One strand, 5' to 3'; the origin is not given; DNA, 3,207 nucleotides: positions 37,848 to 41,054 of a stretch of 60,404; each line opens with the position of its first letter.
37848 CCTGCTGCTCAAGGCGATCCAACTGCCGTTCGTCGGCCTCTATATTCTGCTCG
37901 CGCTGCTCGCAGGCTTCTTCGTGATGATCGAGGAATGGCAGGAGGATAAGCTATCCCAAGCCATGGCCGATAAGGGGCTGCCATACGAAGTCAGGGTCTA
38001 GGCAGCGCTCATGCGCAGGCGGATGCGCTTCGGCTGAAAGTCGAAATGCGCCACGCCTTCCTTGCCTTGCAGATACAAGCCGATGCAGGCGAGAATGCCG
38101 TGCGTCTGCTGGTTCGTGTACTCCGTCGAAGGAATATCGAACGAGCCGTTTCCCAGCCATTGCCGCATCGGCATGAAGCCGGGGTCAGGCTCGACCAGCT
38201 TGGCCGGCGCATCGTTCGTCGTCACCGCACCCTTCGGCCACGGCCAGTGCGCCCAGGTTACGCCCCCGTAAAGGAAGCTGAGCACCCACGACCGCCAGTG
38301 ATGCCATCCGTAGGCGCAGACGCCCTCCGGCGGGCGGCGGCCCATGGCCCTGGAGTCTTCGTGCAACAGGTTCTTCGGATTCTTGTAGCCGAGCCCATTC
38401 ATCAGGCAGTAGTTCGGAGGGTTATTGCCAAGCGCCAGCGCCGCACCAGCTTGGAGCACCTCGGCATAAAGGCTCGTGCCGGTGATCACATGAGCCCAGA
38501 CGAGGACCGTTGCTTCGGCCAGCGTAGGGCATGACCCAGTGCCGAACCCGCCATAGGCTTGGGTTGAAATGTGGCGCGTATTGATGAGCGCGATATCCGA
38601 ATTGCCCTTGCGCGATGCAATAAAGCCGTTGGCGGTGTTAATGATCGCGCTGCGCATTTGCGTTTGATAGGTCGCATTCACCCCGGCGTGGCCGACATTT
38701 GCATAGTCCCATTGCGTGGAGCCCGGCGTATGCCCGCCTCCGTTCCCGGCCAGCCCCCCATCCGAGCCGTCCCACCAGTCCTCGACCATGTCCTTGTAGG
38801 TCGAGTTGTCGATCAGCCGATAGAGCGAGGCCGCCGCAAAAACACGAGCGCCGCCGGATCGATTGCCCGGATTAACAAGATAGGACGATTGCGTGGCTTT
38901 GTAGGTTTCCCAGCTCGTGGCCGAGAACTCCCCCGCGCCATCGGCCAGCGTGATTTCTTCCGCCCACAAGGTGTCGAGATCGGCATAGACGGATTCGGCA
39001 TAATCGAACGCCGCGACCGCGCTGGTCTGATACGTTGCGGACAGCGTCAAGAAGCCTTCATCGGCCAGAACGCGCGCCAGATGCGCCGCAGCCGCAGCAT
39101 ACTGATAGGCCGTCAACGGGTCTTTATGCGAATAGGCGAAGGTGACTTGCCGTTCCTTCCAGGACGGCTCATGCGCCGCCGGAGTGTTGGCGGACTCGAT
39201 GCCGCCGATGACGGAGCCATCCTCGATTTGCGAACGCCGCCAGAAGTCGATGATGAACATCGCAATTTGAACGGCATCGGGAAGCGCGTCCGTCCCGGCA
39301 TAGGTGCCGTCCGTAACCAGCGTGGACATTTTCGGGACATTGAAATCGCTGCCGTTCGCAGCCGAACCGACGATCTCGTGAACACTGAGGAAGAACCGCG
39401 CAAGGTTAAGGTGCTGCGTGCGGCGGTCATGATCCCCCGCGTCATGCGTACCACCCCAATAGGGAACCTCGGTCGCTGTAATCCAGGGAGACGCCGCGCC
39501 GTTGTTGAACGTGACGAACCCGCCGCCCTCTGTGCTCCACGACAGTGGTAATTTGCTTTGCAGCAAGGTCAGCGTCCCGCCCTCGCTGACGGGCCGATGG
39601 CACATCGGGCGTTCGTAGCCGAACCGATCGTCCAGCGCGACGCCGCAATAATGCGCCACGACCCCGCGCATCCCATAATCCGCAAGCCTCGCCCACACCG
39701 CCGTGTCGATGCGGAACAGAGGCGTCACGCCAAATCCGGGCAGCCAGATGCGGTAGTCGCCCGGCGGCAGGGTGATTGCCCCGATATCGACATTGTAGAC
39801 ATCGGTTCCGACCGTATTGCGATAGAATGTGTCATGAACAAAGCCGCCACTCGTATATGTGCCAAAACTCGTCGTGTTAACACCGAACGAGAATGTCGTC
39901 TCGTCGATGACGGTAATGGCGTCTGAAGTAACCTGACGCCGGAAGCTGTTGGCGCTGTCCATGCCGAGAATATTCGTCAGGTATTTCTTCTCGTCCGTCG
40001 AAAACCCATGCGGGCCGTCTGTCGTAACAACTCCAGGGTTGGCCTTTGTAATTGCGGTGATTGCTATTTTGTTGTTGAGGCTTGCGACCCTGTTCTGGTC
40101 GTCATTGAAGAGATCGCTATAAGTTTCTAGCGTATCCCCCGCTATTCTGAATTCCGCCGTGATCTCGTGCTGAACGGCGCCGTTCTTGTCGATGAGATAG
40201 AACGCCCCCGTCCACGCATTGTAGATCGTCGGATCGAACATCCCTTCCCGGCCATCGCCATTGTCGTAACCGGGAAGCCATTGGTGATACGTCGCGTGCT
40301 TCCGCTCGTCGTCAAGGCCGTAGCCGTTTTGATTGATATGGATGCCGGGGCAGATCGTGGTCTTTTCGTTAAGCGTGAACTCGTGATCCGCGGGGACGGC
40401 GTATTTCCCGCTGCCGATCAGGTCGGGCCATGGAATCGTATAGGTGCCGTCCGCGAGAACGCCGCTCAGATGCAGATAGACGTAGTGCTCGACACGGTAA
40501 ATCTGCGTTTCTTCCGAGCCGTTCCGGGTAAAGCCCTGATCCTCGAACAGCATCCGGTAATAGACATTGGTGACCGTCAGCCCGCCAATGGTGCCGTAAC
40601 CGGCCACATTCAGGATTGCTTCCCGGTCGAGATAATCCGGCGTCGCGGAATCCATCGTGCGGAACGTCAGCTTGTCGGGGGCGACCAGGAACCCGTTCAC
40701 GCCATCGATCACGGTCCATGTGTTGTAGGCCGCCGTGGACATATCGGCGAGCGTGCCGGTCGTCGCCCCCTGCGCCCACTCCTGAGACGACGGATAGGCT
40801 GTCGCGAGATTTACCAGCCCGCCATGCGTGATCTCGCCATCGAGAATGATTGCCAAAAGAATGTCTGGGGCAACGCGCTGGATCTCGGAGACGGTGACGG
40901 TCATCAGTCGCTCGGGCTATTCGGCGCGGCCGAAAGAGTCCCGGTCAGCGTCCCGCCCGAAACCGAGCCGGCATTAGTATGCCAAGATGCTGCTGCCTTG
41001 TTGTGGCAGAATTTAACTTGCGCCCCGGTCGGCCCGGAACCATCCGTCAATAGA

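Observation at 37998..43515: GH9-like endoglucanase, an Ig+LamG protein and two unknown proteins sit between head-completion and tail-completion genes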

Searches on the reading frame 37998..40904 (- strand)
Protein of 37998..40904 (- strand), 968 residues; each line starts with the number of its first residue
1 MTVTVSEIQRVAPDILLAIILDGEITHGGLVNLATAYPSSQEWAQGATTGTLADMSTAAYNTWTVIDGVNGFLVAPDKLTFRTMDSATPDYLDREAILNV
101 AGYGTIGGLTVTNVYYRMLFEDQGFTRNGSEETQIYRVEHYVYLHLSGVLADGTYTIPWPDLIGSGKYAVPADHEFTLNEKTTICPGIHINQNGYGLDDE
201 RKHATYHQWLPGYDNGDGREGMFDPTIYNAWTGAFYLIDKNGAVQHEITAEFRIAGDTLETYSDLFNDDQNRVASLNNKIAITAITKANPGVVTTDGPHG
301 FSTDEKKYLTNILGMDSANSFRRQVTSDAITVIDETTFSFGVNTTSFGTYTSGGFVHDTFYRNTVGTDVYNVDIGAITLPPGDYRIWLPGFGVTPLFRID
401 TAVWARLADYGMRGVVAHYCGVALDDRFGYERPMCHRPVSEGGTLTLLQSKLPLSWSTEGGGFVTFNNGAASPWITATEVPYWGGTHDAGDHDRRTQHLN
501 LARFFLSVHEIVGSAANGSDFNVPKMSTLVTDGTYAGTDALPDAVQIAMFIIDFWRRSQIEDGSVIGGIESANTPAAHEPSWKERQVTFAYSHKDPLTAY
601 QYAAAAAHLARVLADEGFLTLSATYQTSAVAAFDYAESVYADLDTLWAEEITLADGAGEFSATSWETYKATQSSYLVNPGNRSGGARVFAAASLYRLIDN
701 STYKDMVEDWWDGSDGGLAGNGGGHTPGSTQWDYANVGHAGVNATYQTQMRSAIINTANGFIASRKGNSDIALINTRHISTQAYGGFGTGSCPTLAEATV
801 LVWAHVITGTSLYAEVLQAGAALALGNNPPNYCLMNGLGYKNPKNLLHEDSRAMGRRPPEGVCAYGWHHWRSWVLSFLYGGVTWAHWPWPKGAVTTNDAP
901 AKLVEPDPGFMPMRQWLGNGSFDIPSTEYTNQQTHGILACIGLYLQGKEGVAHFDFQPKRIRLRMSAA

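Call 7: search_protein_families(library=pfam, proteins=[window:37998-40904:-], max_evalue=1)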
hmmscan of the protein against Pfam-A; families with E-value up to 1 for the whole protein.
window:37998-40904:- (968 aa): 3 families
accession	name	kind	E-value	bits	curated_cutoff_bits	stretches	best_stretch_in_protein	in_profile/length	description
PF00759.25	Glyco_hydro_9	-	1.2e-13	51.7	27.7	1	478-852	45-391/444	Glycosyl hydrolase family 9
PF16190.11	E1_FCCH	-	1e-07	32.4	29.5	1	289-357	2-67/70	Ubiquitin-activating enzyme E1 FCCH domain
PF02927.20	CelD_N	-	0.076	14.2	24.6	0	186-206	4-23/86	Cellulase N-terminal ig-like domain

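Call 8: search_protein_families(library=phrogs, proteins=[window:37998-40904:-], max_evalue=0.1)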
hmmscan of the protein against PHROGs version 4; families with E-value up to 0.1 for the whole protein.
window:37998-40904:- (968 aa): 0 families

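Call 12: search_solved_structures(query=window:37998-40904:-, max_evalue=0.01, show_alignments=2)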
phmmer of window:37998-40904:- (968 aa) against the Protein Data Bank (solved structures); distinct sequences matched with E-value up to 0.01: 1.
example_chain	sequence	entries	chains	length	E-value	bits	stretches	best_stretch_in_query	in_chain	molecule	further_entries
2lzj_A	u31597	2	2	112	0.0035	18.5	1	281-358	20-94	Ubiquitin-like modifier-activating enzyme 1 | UBIQUITIN-ACTIVATING ENZYME E1 X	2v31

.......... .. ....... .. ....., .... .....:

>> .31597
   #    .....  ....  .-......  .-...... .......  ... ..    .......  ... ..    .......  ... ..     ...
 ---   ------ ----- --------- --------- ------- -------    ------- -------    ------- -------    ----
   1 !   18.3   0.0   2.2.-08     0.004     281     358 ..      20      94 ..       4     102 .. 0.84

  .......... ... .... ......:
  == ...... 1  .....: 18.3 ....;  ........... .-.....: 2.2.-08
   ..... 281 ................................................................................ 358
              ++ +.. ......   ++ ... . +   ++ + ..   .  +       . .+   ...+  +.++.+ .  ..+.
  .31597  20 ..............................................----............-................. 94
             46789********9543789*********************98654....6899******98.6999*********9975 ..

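Call 16: search_dna_similar(query=window:37998-40904:-, collection=phages, mode=protein, max_rows=30)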
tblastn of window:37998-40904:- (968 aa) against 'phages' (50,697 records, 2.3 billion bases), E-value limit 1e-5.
Records with a match: 2; places in all: 2; records where one place covers at least 80% of the query: 0.
Best place of each record, by identity: <60% 2.
By first word of the organism name: Pantoea 2.
By host as written in the record: Pantoea dispersa LMG2603 2.
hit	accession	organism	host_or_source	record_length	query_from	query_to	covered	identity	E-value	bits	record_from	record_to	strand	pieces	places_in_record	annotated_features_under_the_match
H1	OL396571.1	Pantoea phage PdC23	Pantoea dispersa LMG2603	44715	256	343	9%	41.1%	9e-6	56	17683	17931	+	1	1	baseplate J like family protein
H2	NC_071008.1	Pantoea phage PdC23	Pantoea dispersa LMG2603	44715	256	343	9%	41.1%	9e-6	56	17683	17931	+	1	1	baseplate J like family protein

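Call 17: find_homologous_proteins(query=window:37998-40904:-)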
Query window:37998-40904:- (968 aa): 18 proteins with E <= 0.001 among 8000 candidates.
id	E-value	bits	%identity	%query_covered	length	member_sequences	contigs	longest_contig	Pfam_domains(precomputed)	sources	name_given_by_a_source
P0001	0.0e+0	2270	100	100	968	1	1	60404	PF00759.26,PF16190.12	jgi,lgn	-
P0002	2.4e-101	358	32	97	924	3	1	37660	PF00759.26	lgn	-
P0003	3.4e-85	305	31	63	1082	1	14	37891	-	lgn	-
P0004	7.6e-30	122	29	55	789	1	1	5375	PF00759.26,PF02927.21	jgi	-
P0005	7.3e-22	95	53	8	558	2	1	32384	PF16190.12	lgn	-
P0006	6.3e-21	92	40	8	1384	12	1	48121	PF16190.12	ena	-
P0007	6.0e-13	66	40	10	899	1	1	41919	PF16190.12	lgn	-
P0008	7.3e-13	66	47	5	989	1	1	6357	PF08813.18,PF16190.12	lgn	-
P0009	2.2e-12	64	46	8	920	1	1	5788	PF16190.12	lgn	-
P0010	4.5e-11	60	37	12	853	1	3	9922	PF16190.12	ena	-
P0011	1.1e-10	58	33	13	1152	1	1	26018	PF16190.12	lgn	-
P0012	1.9e-9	54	48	9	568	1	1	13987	PF28247.1,PF28238.1,PF16190.12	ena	-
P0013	9.2e-7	45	39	8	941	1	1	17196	PF16190.12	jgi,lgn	-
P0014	4.7e-6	43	39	8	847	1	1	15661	PF16190.12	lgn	-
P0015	7.5e-6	42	44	9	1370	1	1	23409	PF13385.14,PF16190.12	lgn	-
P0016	4.3e-5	40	35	12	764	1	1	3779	PF16190.12,PF25675.2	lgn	-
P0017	8.5e-5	39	40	8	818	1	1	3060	PF16190.12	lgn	-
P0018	1.6e-4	38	41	9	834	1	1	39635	PF16190.12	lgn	-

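Call 18: find_encoding_contigs(protein=P0002, flank=10000, max_places=3)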
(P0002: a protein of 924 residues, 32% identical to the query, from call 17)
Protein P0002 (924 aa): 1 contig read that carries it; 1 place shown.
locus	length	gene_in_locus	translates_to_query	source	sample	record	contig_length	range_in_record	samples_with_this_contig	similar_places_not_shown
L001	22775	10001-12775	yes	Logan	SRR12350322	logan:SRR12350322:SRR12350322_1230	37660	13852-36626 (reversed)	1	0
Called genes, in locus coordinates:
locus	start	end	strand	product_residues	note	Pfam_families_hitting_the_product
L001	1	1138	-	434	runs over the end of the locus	PF04285:DUF444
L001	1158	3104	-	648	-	PF08298:AAA_PrkA, PF06798:PrkA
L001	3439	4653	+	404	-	PF13641:Glyco_tranf_2_3, PF00535:Glycos_transf_2, PF13632:Glyco_trans_2_3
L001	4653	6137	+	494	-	PF07602:DUF1565 (faint), PF22842:Pel9A-like_beta_helix, PF05048:NosD (weak), PF13229:Beta_helix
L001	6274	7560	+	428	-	PF20706:GT4-conflict, PF00534:Glycos_transf_1, PF13692:Glyco_trans_1_4, PF13524:Glyco_trans_1_2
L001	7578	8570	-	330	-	PF01073:3Beta_HSD, PF01370:Epimerase, PF04321:RmlD_sub_bind, PF05368:NmrA, PF07993:NAD_binding_4, PF13460:NAD_binding_10, PF16363:GDP_Man_Dehyd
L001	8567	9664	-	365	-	PF01408:GFO_IDH_MocA, PF03447:NAD_binding_3, PF22725:GFO_IDH_MocA_C3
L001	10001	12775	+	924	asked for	PF00759:Glyco_hydro_9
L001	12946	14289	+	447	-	PF01943:Polysacc_synt, PF13440:Polysacc_synt_3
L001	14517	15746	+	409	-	PF20706:GT4-conflict (weak), PF00534:Glycos_transf_1, PF13692:Glyco_trans_1_4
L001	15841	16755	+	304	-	PF02485:Branch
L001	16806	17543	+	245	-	PF03808:Glyco_tran_WecG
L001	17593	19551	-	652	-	PF01757:Acyl_transf_3, PF19040:SGNH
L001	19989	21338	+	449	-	PF04932:Wzy_C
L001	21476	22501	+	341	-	PF00535:Glycos_transf_2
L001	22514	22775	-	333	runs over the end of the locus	PF01522:Polysacc_deac_1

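Call 19: find_encoding_contigs(protein=P0003, flank=10000, max_places=3)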
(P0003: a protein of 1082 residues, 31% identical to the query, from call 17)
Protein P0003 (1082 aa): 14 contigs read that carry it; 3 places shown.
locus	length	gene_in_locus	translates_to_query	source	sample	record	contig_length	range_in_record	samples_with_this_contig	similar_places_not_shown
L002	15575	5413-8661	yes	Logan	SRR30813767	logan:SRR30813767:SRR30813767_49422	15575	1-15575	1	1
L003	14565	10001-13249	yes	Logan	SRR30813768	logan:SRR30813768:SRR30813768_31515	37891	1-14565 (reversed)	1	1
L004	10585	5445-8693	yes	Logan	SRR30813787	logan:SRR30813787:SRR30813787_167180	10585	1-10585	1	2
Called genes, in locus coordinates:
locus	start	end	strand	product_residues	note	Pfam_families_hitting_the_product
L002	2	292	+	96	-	?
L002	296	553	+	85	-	-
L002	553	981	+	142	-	-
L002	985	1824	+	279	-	-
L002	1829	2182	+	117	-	-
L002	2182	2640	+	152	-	-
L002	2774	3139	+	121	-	-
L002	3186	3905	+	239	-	-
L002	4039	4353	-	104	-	-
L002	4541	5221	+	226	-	-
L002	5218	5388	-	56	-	-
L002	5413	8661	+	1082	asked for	-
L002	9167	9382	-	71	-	-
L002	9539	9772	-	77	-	PF11519:DUF3222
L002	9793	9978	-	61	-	-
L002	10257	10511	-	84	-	-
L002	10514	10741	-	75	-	-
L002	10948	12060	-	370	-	PF00589:Phage_integrase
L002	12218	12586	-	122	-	-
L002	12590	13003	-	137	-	-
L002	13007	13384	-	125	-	-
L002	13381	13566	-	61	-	-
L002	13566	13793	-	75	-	-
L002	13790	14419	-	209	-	-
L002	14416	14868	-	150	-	-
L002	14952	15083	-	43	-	-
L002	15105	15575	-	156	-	?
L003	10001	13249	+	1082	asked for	-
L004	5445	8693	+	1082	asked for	-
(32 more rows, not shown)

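Call 20: find_encoding_contigs(protein=P0004, flank=10000, max_places=2)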
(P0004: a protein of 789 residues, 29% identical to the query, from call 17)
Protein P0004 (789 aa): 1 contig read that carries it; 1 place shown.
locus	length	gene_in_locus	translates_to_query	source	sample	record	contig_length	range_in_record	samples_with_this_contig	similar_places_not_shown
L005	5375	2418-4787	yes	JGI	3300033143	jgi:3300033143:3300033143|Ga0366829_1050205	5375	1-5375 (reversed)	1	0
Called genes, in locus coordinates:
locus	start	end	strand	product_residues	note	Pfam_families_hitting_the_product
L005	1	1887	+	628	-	?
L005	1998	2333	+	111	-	-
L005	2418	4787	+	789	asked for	PF02927:CelD_N, PF00759:Glyco_hydro_9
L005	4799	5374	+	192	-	?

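Call 41: search_protein_representatives(protein=window:37998-40904:-)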
Query: 968 residues. Proteins with E-value up to 0.001 (for the whole library): 1245; up to 1e-10: 599; up to 1e-30: 172. The best 150 are listed.
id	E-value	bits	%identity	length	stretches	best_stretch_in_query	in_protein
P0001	0.0e+00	2270.2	100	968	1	1-968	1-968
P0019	8.5e-106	371.4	39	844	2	359-949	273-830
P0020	1.6e-101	357.3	35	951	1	25-960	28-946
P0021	3.3e-96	339.7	36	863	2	358-950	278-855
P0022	8.3e-96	338.4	34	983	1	60-938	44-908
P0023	6.5e-90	318.9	33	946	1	3-950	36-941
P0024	2.0e-86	307.3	34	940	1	67-897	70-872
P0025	2.1e-86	307.3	33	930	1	59-949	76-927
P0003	1.1e-85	304.9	35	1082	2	318-954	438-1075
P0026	1.3e-83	298.0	32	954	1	1-950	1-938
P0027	5.6e-83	295.9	32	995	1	2-950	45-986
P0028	2.4e-79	283.9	32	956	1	3-949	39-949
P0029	3.9e-79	283.2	33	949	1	1-968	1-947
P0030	2.0e-78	280.8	33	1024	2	74-948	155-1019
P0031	2.3e-75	270.7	32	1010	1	81-965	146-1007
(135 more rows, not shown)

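Call 44: find_related_loci(query=A1, collection=viral_contigs, flank=10000)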
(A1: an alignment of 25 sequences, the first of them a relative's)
Query A1 (968 aa) in viral_contigs; peptide patterns used: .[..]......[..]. (x = any residue, [..] = any of these).
39 stretches matched a pattern; 9 encode a relative of the query (tblastn E <= 1e-3); 9 distinct loci.
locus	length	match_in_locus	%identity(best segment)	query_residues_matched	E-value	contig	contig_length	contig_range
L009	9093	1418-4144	28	72-965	3e-62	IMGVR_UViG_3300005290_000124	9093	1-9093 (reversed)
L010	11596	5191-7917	28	72-965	3e-62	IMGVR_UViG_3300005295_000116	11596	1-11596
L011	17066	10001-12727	28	72-965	3e-62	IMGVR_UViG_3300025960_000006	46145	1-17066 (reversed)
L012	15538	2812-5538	28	72-965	3e-62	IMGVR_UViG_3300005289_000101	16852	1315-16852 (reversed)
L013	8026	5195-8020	30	99-950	3e-43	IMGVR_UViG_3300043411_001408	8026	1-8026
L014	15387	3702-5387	29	95-652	6e-43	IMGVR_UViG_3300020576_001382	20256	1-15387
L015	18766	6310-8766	26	3-881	1e-42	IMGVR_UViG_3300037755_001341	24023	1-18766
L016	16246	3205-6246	24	1-951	1e-42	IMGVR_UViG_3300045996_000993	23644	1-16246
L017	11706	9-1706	26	403-965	1e-31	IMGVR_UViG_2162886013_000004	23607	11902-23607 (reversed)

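Call 48: search_protein_families(library=pfam, proteins=[L015:601-1668:+, L015:1669-3099:+, L015:3812-6298:+, L015:9238-11448:+, L015:11687-13351:+, L015:14196-15617:+, L011:5876-6808:+, L011:6808-7419:+, L011:7362-8240:+, L011:8255-12733:+], max_evalue=0.01)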
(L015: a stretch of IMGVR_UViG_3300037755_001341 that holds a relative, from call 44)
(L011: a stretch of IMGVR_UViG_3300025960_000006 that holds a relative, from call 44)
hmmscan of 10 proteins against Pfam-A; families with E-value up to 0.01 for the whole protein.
L015:601-1668:+ (355 aa): 0 families

L015:1669-3099:+ (476 aa): 0 families

L015:3812-6298:+ (828 aa): 1 family
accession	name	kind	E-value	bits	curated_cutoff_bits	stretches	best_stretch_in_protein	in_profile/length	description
PF19077.6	Big_13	-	1.1e-18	68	27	2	429-515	2-84/102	Bacterial Ig-like domain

L015:9238-11448:+ (736 aa): 0 families

L015:11687-13351:+ (554 aa): 1 family
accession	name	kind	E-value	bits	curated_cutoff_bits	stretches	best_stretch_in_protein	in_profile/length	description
PF12236.14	Head-tail_con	-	2.9e-108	362.8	27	1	7-497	2-489/489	Bacteriophage head to tail connecting protein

L015:14196-15617:+ (473 aa): 0 families

L011:5876-6808:+ (310 aa): 1 family
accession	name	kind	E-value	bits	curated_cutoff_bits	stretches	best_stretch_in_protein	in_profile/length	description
PF19078.6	Big_12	-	1.5e-09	38.5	27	2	178-278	1-99/102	Bacterial Ig-like domain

L011:6808-7419:+ (203 aa): 0 families

L011:7362-8240:+ (292 aa): 0 families

L011:8255-12733:+ (1492 aa): 1 family
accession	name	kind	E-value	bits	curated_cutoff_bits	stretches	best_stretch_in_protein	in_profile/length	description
PF02927.20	CelD_N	-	0.0006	21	24.6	0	694-758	4-58/86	Cellulase N-terminal ig-like domain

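Call 49: search_protein_families(library=phrogs, proteins=[L015:601-1668:+, L015:1669-3099:+, L015:3812-6298:+, L015:9238-11448:+, L015:11687-13351:+, L015:14196-15617:+, L011:5876-6808:+, L011:6808-7419:+, L011:7362-8240:+, L011:13691-15232:+], max_evalue=0.01)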
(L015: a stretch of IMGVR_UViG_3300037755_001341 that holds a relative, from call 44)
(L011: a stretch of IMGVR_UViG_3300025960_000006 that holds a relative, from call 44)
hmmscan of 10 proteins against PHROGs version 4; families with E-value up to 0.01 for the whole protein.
L015:601-1668:+ (355 aa): 4 families
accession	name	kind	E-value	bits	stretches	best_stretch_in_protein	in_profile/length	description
phrog_8780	-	tail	3.9e-10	39.5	1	89-230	614-754/755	minor tail protein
phrog_21978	-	unknown function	1.4e-09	39.2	1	126-230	123-216/220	-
phrog_20194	-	unknown function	0.0001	22.4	1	141-312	298-462/495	-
phrog_16053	-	tail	0.00095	19.8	1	134-259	56-180/310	tail fiber protein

L015:1669-3099:+ (476 aa): 0 families

L015:3812-6298:+ (828 aa): 0 families

L015:9238-11448:+ (736 aa): 0 families

L015:11687-13351:+ (554 aa): 4 families
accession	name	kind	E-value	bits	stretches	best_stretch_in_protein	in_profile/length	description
phrog_332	-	connector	2.1e-110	370.7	1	7-539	12-547/560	head-tail adaptor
phrog_21643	-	unknown function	1.4e-33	117.1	1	295-544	15-257/268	-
phrog_449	-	connector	1.6e-29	103.8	1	8-538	7-513/520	head-tail adaptor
phrog_21528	-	unknown function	6.4e-23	82.4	1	9-221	6-219/224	-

L015:14196-15617:+ (473 aa): 3 families
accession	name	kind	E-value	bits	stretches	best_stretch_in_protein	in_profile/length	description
phrog_3742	-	unknown function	2.6e-23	84.4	1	189-456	19-282/287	-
phrog_458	-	other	1.6e-05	26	1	177-413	23-227/246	protease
phrog_15511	-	unknown function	0.0034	17.5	1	144-208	208-272/511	-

L011:5876-6808:+ (310 aa): 1 family
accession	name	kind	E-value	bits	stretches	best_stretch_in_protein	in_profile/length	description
phrog_30742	-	tail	0.003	16.2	1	222-300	479-557/1029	tail fiber protein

L011:6808-7419:+ (203 aa): 0 families

L011:7362-8240:+ (292 aa): 2 families
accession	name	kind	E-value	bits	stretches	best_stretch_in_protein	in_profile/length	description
phrog_26223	-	unknown function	2e-14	53.9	1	35-286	526-774/775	-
phrog_18498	-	unknown function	1e-11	44.3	1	46-287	425-672/1220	-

L011:13691-15232:+ (513 aa): 5 families
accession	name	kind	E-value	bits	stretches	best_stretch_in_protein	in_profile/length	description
phrog_5653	-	head and packaging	1.2e-12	49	1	256-476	1-179/199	terminase large subunit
phrog_979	-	head and packaging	1.6e-11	44.6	1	7-260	153-408/642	terminase large subunit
phrog_10250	-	head and packaging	2.1e-11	45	1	244-476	4-214/228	terminase large subunit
phrog_6672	-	head and packaging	1.5e-06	28.8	1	439-481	90-133/145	terminase large subunit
phrog_38319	-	unknown function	0.0021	18.5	1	218-272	184-239/271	-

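Call 55: find_homologous_proteins(query=A1, max_evalue=1e-20)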
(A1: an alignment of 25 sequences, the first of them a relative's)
Query A1 (25 sequences) (968 aa, profile of the alignment): 16 proteins with E <= 1e-20 among 8000 candidates.
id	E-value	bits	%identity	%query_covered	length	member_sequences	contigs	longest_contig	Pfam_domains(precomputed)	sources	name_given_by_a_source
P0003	0.0e+0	1159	31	63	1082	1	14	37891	-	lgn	-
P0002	0.0e+0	1124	32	97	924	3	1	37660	PF00759.26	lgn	-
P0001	3.1e-288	977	100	100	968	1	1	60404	PF00759.26,PF16190.12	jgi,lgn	-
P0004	1.3e-197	677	29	55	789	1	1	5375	PF00759.26,PF02927.21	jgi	-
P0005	6.8e-82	294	53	8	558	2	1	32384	PF16190.12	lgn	-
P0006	6.6e-40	155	40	8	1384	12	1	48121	PF16190.12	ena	-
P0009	3.4e-37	146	46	8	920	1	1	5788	PF16190.12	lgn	-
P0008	7.3e-37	145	47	5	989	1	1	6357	PF08813.18,PF16190.12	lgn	-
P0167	6.2e-35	139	32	12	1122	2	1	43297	PF16190.12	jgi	jgi:hypothetical protein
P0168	5.4e-30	122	28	6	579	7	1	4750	PF00759.26,PF02927.21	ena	-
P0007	6.3e-29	119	40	10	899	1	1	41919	PF16190.12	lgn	-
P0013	2.5e-26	110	39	8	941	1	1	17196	PF16190.12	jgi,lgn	-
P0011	2.8e-26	110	33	13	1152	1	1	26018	PF16190.12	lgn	-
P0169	6.8e-25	106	43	8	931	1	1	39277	PF16190.12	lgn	-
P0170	7.8e-24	102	42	9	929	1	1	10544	PF16190.12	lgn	-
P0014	5.9e-22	96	39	8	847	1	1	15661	PF16190.12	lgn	-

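Call 57: find_encoding_contigs(protein=P0020, flank=10000, max_places=2)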
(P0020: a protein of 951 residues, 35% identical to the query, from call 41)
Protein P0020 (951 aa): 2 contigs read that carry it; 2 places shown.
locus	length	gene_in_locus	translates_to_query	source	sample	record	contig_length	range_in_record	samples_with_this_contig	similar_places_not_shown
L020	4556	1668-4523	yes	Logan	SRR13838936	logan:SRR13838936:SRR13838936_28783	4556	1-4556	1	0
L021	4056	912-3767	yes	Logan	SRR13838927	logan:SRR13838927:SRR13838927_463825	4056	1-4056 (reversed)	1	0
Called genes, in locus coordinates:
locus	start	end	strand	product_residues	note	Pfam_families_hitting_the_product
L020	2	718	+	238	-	?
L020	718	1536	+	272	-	-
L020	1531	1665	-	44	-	-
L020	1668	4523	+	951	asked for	PF16190:E1_FCCH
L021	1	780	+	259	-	?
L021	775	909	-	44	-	-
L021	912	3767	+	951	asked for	PF16190:E1_FCCH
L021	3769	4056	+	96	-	?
